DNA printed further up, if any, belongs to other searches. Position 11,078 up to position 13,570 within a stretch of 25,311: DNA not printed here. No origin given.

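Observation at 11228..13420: Tandem-fused double membrane-fusion protein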

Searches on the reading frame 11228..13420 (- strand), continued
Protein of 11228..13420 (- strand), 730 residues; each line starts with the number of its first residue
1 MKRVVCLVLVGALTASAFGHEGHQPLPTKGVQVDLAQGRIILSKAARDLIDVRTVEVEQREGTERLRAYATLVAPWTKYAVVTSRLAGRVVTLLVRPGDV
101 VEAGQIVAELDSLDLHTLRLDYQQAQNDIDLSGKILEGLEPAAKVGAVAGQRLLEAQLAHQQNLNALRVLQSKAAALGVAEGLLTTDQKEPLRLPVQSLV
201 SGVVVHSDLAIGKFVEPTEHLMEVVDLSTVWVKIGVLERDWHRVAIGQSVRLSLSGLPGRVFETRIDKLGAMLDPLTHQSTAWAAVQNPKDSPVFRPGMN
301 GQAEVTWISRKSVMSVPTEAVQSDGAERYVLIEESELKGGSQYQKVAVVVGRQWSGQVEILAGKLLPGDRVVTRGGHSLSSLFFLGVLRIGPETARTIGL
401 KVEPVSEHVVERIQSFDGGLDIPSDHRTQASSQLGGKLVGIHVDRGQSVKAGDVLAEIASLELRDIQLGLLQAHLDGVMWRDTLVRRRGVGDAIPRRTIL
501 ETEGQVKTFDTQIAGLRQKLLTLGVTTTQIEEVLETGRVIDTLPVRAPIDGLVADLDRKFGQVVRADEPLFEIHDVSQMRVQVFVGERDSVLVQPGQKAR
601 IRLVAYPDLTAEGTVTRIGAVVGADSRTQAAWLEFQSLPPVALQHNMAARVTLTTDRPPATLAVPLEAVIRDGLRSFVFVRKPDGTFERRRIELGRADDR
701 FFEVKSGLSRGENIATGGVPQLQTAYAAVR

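Call 30: list_cluster_members(proteins=[P0121, P0127, P0136, P0153, P0173, P0185, P0198, P0225, P0260, P0270])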
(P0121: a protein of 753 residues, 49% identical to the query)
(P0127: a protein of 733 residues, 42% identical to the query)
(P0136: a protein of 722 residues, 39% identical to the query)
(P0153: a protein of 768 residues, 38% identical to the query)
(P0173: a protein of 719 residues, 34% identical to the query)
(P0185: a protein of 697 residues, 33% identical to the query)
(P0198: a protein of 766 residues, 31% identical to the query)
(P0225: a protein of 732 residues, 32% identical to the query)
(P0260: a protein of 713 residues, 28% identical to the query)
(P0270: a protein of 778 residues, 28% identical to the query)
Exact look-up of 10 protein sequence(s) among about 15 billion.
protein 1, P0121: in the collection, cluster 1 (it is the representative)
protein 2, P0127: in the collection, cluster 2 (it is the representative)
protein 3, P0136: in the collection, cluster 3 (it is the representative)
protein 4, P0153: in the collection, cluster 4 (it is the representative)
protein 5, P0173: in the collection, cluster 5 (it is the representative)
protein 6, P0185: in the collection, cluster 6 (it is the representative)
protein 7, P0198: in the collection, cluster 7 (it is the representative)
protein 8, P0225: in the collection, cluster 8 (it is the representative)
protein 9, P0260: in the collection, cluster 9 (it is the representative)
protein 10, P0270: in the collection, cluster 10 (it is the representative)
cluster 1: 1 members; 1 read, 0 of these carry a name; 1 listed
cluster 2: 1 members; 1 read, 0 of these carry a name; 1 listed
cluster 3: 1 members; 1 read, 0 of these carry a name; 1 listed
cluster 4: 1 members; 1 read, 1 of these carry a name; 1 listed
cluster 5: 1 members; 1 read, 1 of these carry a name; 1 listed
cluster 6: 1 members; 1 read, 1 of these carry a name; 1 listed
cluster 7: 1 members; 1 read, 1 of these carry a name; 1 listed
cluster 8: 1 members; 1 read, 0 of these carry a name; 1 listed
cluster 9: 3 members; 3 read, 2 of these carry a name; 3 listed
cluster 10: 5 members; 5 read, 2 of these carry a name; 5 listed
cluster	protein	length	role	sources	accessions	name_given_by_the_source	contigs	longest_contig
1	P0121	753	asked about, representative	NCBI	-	-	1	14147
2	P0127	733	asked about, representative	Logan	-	-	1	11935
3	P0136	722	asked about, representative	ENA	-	-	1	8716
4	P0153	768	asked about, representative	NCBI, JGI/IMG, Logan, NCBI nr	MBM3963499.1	MAG: efflux RND transporter periplasmic adaptor subunit [Planctomycetes bacterium] | efflux RND transporter periplasmic adaptor subunit [Planctomycetota bacterium]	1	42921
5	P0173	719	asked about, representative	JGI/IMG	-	RND family efflux transporter MFP subunit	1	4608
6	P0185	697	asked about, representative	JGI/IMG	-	RND family efflux transporter MFP subunit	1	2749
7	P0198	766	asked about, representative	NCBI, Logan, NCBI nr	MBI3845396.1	MAG: efflux RND transporter periplasmic adaptor subunit [Planctomycetes bacterium] | efflux RND transporter periplasmic adaptor subunit [Planctomycetota bacterium]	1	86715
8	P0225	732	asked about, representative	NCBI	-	-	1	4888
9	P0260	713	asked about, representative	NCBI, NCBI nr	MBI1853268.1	MAG: efflux RND transporter periplasmic adaptor subunit [Planctomycetes bacterium] | efflux RND transporter periplasmic adaptor subunit [Planctomycetota bacterium]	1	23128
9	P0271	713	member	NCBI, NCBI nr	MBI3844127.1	MAG: efflux RND transporter periplasmic adaptor subunit [Planctomycetes bacterium] | efflux RND transporter periplasmic adaptor subunit [Planctomycetota bacterium]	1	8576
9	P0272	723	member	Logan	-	-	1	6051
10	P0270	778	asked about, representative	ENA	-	-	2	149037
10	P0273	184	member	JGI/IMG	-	multidrug efflux pump subunit AcrA (membrane-fusion protein)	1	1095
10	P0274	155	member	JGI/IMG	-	hypothetical protein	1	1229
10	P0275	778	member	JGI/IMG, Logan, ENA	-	-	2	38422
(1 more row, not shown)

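Call 33: search_solved_structures(query=window:11228-13420:-, max_evalue=0.00001, show_alignments=0)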
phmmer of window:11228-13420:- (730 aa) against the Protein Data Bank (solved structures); distinct sequences matched with E-value up to 0.00001: 10.
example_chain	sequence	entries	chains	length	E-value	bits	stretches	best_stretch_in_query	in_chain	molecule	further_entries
3lnn_A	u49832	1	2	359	3e-21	78.8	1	434-715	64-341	Membrane fusion protein (MFP) heavy metal cation efflux ZneB (CzcB-like)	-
3t51_B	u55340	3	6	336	3.6e-13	52.1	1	510-719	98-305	Cation efflux system protein CusB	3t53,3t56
3h94_A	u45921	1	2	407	4.4e-13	51.8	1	510-719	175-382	Cation efflux system protein cusB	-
3ne5_B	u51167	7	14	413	4.5e-13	51.8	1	510-719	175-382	Cation efflux system protein cusB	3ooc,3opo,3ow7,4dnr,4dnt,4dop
20yy_D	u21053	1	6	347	1.1e-10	43.9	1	411-723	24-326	Multidrug efflux RND transporter periplasmic adaptor subunit MexJ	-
4tko_B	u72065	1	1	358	1.4e-10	43.5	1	513-621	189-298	EmrA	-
4dk0_A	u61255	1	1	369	8.2e-10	41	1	422-603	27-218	Putative MacA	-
4dk1_A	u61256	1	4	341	7.3e-09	37.9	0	81-279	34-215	Putative MacA, Multidrug resistance protein mexA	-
4kks_A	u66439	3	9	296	1.8e-07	33.2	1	537-680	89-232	Membrane fusion protein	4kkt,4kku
9qgy_G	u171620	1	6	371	9.6e-07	30.9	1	428-717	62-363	Macrolide export protein MacA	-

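Call 34: predict_structure(alignment_id=A2)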
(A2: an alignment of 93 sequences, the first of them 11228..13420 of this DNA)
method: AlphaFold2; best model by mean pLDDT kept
length: 730 residues; sequences in the alignment: 93
mean_pLDDT: 88.9   pTM: 0.77
mean pLDDT of the five models: 88.9, 87.4, 87.0, 86.0, 85.7
residues with pLDDT >= 90: 465; 70-90: 231; 50-70: 27; < 50: 7
segments of 3 or more residues with pLDDT < 50: 19-24
pLDDT, mean of each block of 10 residues (from residue 1): 76 61 52 84 87 88 84 93 93 93 94 93 95 92 81 89 96 91 76 90 92 91 94 95 92 92 94 91 92 89 83 85 83 83 87 81 85 87 78 81 94 94 93 93 92 95 95 96 89 82 94 97 94 94 94 90 91 93 89 92 92 92 70 93 92 93 95 93 92 94 94 93 85
secondary structure, 60 per line:
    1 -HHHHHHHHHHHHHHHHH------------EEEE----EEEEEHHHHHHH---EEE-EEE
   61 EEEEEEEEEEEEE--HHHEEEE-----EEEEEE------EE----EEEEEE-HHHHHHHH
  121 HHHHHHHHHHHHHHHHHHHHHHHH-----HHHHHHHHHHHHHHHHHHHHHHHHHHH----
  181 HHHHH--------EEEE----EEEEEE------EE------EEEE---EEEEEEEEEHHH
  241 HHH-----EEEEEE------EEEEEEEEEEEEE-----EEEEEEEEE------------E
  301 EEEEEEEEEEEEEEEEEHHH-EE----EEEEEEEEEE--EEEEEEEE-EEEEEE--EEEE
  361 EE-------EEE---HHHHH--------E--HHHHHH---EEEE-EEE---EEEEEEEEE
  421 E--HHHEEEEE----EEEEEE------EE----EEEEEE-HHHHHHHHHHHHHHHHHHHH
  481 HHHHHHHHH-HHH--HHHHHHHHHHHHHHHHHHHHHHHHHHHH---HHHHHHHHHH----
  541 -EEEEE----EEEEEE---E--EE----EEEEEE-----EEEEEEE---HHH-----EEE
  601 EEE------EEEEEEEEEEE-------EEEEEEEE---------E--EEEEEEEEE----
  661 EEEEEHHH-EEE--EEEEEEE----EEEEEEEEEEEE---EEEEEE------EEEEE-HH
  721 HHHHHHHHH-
elements in order (helices of 4 or more, strands of 3 or more residues): H2-18 E31-34 E39-43 H44-50 E54-56 E58-73 E79-82 E88-93 E106-111 H113-144 H150-176 H181-185 E194-197 E202-207 E222-225 E229-237 H238-243 E249-254 E261-273 E279-287 E300-317 E328-337 E340-347 E349-354 E357-362 E370-372 H376-380 H392-397 E401-404 E406-408 E412-421 E427-431 E436-441 E454-459 H461-489 H496-523 H527-536 E542-546 E551-556 E569-574 E580-586 E598-603 E610-620 E628-635 E648-656 E661-665 E670-672 E675-681 E686-697 E701-706 E713-717 H719-729

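Call 36: fold_search(model_id=the predicted structure, library=pdb)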
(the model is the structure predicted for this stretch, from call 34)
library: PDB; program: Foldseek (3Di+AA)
matches with E <= 10: 335; with E <= 0.001: 69
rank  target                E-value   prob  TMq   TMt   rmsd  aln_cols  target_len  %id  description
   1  3lnn_A                1.8e-21  1.00  0.27  0.53  15.1       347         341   24  Crystal structure of ZneB from Cupriavidus metallidurans (released 2010-06-30)
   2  3ne5_C                7.7e-21  1.00  0.25  0.50  10.4       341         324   22  Crystal structure of the CusBA heavy-metal efflux complex from Escherichia coli (released 2011-03-02)
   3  3ne5_B                1.9e-19  1.00  0.24  0.50  14.0       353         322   21  Crystal structure of the CusBA heavy-metal efflux complex from Escherichia coli (released 2011-03-02)
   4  9qgy_G                8.8e-18  1.00  0.23  0.47  11.3       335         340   20  Structure of the YbjP lipoprotein bound to the MacAB-TolC tripartite efflux pump (released 2026-03-25)
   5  9j3d_D                1.4e-17  1.00  0.31  0.59   6.5       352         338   21  Cryo-EM structure of TMexCD1-TOprJ1 (released 2025-08-13)
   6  9tg4_G                1.6e-17  1.00  0.31  0.58   6.7       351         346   17  Structure of the YbjP lipoprotein bound to the AcrABZ-TolC efflux pump (released 2026-04-08)
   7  3h94_A                1.9e-17  1.00  0.25  0.55   9.6       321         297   21  Crystal structure of the membrane fusion protein CusB from Escherichia coli (released 2009-08-18)
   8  9tg4_F                2.9e-17  1.00  0.28  0.53   9.3       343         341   17  Structure of the YbjP lipoprotein bound to the AcrABZ-TolC efflux pump (released 2026-04-08)
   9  3lnn_B                4.1e-17  1.00  0.29  0.79   4.2       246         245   28  Crystal structure of ZneB from Cupriavidus metallidurans (released 2010-06-30)
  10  6ta5_E                7.0e-17  1.00  0.31  0.59   6.4       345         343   20  OprM-MexA complex from the MexAB-OprM Pseudomonas aeruginosa whole assembly reconstituted in nanodiscs (released 2020-09-16)
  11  5nik_D                9.5e-17  1.00  0.23  0.47  11.6       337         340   19  Structure of the MacAB-TolC ABC-type tripartite multidrug efflux pump (released 2017-05-24)
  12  9tg4_E                1.1e-16  1.00  0.30  0.57   6.8       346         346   17  Structure of the YbjP lipoprotein bound to the AcrABZ-TolC efflux pump (released 2026-04-08)
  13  6iol_K                1.3e-16  1.00  0.30  0.60   6.6       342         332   19  Cryo-EM structure of multidrug efflux pump MexAB-OprM (60 degree state) (released 2019-04-03)
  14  9a2v_MODEL_1_A        1.5e-16  1.00  0.31  0.52   7.0       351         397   18  Model of E. coli AcrA by in-cell photo-crosslinking MS and deep learning (released 2023-02-24)
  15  6ta5_D                2.4e-16  1.00  0.30  0.58   6.8       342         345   20  OprM-MexA complex from the MexAB-OprM Pseudomonas aeruginosa whole assembly reconstituted in nanodiscs (released 2020-09-16)
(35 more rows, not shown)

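Call 48: find_related_loci(query=A1, collection=genome_contigs, flank=10000)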
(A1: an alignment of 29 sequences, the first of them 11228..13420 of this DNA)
Query A1 (730 aa) in genome_contigs; peptide patterns used: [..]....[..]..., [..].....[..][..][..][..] (x = any residue, [..] = any of these).
334 stretches matched a pattern; 269 encode a relative of the query (tblastn E <= 1e-3); the best 80 are kept; 80 distinct loci.
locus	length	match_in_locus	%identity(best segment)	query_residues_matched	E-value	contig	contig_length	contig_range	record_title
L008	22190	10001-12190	99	1-730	0e+0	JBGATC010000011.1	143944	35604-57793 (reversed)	MAG: Planctomycetaceae bacterium isolate MAG_MBR_H10.31 MBRH10-31_opera_contig_490, whole genome shotgun sequence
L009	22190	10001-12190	96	1-730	0e+0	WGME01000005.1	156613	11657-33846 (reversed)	MAG: bacterium isolate RI_361 c_000000089094, whole genome shotgun sequence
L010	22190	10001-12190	80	1-730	0e+0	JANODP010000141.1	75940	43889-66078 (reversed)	MAG: Schlesneria sp. isolate VAR_17_metabat_110 VAR_17_k141_4269642, whole genome shotgun sequence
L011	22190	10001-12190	78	1-730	0e+0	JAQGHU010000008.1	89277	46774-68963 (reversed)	MAG: Schlesneria sp. isolate RYN_441 scaffold_517844, whole genome shotgun sequence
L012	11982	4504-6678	73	4-730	0e+0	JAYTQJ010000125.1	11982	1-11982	MAG: Schlesneria sp. isolate GFS_4627 GFS_4627_124, whole genome shotgun sequence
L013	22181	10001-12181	72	5-730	0e+0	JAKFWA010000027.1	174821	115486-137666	MAG: Planctomycetaceae bacterium isolate D4_Bin_5 D4_0000047, whole genome shotgun sequence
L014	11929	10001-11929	77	1-643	0e+0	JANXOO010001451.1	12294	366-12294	MAG: Schlesneria sp. isolate GL140_1_concoct_271_sub GL140_1_k141_1298290, whole genome shotgun sequence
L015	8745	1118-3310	67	1-730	0e+0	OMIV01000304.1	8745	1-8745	Planctomycetaceae bacterium isolate AM_0621 genome assembly, contig: DGE0002AM2008_1_151498, whole genome shotgun sequen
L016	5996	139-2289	65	17-730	0e+0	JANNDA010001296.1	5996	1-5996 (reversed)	MAG: Planctomyces sp. isolate OTE_78_metabat_10 OTE_78_k141_629852, whole genome shotgun sequence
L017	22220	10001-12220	63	1-730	0e+0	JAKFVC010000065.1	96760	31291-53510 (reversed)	MAG: Planctomycetaceae bacterium isolate D1_Bin_8 D1_0000193, whole genome shotgun sequence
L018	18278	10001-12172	64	17-730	0e+0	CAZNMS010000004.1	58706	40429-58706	MAG TPA_asm: uncultured Planctomycetaceae bacterium isolate SRP292972_co1_120 genome assembly, contig: NODE_360_length_5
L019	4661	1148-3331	63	6-730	0e+0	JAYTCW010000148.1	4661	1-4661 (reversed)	MAG: Planctomycetota bacterium isolate GFS_1605 GFS_1605_147, whole genome shotgun sequence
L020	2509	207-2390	63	6-730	0e+0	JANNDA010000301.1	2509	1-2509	MAG: Planctomyces sp. isolate OTE_78_metabat_10 OTE_78_k141_4378213, whole genome shotgun sequence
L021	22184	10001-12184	63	6-730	0e+0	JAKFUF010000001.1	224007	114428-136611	MAG: Planctomycetaceae bacterium isolate D1_Bin_10 D1_0000035, whole genome shotgun sequence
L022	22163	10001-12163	62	13-730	0e+0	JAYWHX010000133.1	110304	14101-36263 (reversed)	MAG: Planctomycetota bacterium isolate GLR80_GL56_UP_1_metabat_48 GLR80_GL56_UP_1_metabat_48_132, whole genome shotgun s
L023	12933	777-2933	62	15-730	0e+0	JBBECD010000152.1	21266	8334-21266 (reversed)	MAG: Planctomycetaceae bacterium isolate LejiaF_58_20 Lejia_F_3607_length_21266_cov_11, whole genome shotgun sequence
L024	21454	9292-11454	61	13-730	0e+0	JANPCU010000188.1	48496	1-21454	MAG: Planctomycetota bacterium isolate VAR_78_metabat_466 VAR_78_k141_727732, whole genome shotgun sequence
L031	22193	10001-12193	53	3-730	0e+0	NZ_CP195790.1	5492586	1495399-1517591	Planctomicrobium sp. SH527 chromosome, complete genome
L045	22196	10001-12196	48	6-730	0e+0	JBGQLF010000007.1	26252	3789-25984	MAG: Gemmataceae bacterium isolate OBJ2_061818_050_44 k141_412075_length_26252_cov_8.0000, whole genome shotgun sequence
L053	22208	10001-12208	45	1-730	0e+0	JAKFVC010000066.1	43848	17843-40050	MAG: Planctomycetaceae bacterium isolate D1_Bin_8 D1_0000706, whole genome shotgun sequence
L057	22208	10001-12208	44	1-730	0e+0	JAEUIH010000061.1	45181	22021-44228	MAG: Planctomyces sp. isolate new MAG-38 NODE_61_length_45181_cov_8.938431, whole genome shotgun sequence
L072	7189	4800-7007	44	1-730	0e+0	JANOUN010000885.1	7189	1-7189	MAG: Planctomycetota bacterium isolate VAR_39_metabat_103_sub VAR_39_k141_2918941, whole genome shotgun sequence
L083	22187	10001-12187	45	5-730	0e+0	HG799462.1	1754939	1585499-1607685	Gemmata sp. IIL30 genomic scaffold, scaffold00001, whole genome shotgun sequence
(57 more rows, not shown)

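Call 52: search_protein_families(library=pfam, proteins=[L083:7349-8212:+, L024:8323-9219:+, L011:1243-1665:+, L024:15040-15630:+, L023:8442-8909:+, L057:1868-2515:+, L053:9332-9943:+, L072:982-1809:+, L017:20538-22049:+, L045:1879-3567:+], max_evalue=0.01)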
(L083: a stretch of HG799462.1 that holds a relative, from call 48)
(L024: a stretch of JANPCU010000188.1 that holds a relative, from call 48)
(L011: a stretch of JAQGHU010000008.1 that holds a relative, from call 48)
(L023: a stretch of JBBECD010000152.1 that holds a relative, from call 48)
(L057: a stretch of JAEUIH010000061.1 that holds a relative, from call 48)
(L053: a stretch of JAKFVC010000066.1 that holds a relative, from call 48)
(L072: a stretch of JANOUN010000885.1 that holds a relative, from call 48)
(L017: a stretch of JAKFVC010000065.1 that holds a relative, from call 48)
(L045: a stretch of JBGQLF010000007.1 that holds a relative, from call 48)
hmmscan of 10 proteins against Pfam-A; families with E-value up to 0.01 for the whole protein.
L083:7349-8212:+ (287 aa): 0 families

L024:8323-9219:+ (298 aa): 0 families

L011:1243-1665:+ (140 aa): 0 families

L024:15040-15630:+ (196 aa): 4 families
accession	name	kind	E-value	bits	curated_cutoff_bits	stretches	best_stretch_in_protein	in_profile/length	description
PF04542.20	Sigma70_r2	-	5.1e-10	39.4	24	1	19-82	4-69/71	Sigma-70 region 2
PF08281.18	Sigma70_r4_2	-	3.1e-08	33.6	25.7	1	112-164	2-54/54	Sigma-70, region 4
PF07638.17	Sigma70_ECF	-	5e-06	27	21.1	1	31-168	42-183/185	ECF sigma factor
PF04545.22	Sigma70_r4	-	8.3e-06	25.7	24.1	1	119-166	3-50/50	Sigma-70, region 4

L023:8442-8909:+ (155 aa): 0 families

L057:1868-2515:+ (215 aa): 1 family
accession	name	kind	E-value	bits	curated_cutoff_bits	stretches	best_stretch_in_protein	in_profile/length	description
PF06419.17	COG6_N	-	0.001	19.6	27.4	0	145-195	26-76/114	Conserved oligomeric complex COG6, N-terminal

L053:9332-9943:+ (203 aa): 0 families

L072:982-1809:+ (275 aa): 1 family
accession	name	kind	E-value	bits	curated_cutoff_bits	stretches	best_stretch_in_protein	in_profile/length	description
PF13490.11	zf-HC2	-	8.8e-09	35.7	22.2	1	3-36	1-34/35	Putative zinc-finger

L017:20538-22049:+ (503 aa): 1 family
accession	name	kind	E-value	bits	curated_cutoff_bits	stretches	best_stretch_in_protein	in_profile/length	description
PF02321.23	OEP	-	3.7e-28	99.1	22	2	103-280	1-187/187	Outer membrane efflux protein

L045:1879-3567:+ (562 aa): 4 families
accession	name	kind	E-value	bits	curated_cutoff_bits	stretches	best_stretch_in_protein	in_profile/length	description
PF07732.21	Cu-oxidase_3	-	7.3e-40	136.2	21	1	134-234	15-118/119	Multicopper oxidase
PF07731.20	Cu-oxidase_2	-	4e-26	91.9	20.4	2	265-369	17-128/137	Multicopper oxidase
PF00394.28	Cu-oxidase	-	0.00024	21.7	21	1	281-367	58-142/157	Multicopper oxidase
PF10399.14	UCR_Fe-S_N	-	0.0017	18.2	24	0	20-44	6-27/41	Ubiquitinol-cytochrome C reductase Fe-S subunit TAT signal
